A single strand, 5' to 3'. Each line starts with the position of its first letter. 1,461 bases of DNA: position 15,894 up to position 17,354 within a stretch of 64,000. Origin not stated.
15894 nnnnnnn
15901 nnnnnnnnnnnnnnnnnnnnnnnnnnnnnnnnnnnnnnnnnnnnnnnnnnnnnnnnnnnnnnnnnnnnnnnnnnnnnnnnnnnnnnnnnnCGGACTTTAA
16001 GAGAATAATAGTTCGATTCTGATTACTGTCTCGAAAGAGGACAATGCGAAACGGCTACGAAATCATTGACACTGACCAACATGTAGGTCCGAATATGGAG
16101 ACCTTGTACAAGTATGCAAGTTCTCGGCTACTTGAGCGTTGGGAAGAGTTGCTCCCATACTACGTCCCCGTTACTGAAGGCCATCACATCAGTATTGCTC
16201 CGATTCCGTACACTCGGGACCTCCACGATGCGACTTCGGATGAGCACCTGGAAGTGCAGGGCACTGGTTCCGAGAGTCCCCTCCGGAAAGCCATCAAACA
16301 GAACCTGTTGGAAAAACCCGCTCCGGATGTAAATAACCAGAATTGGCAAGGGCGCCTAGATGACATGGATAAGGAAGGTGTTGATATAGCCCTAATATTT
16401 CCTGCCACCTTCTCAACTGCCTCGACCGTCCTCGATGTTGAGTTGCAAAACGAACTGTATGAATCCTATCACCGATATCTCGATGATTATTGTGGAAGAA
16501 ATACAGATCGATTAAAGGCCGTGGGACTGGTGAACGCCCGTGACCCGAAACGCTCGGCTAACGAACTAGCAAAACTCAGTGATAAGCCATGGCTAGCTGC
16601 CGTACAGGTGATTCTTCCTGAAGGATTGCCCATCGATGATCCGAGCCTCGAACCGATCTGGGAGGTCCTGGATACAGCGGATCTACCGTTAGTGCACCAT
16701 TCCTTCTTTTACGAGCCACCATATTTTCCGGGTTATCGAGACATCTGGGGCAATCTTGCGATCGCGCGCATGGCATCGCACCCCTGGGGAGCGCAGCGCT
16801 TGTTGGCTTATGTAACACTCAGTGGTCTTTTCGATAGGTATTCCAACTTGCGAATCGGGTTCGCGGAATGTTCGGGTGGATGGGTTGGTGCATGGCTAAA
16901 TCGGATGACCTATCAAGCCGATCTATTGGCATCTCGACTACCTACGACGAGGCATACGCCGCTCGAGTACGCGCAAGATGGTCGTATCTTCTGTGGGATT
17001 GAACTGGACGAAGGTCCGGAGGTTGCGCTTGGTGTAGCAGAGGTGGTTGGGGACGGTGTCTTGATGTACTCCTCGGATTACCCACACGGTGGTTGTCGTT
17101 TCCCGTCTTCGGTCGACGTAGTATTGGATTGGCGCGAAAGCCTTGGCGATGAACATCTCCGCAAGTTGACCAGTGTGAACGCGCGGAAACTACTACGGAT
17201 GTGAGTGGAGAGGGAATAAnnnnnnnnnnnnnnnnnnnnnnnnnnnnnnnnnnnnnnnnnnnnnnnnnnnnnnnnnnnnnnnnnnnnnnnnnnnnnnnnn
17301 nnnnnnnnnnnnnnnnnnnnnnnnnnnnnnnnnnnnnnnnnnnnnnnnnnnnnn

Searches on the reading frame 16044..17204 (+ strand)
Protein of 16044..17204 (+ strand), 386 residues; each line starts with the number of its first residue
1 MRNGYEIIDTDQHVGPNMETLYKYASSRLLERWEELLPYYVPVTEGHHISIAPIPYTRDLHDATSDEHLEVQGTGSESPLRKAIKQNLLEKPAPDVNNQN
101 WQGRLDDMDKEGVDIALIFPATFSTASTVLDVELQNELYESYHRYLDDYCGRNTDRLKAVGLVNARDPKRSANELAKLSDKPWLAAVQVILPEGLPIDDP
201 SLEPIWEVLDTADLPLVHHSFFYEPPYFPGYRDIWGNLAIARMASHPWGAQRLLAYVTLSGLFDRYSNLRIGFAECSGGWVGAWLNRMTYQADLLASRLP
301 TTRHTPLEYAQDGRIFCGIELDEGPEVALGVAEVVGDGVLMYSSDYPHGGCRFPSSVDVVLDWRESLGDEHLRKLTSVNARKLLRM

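Call 50: search_protein_families(library=pfam, proteins=[window:16044-17204:+], max_evalue=0.00001)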
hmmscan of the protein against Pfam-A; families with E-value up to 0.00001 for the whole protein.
window:16044-17204:+ (386 aa): 1 family
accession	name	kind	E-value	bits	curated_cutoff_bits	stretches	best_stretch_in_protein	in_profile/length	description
PF04909.20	Amidohydro_2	-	3.7e-16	60.2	26.4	1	94-385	13-288/289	Amidohydrolase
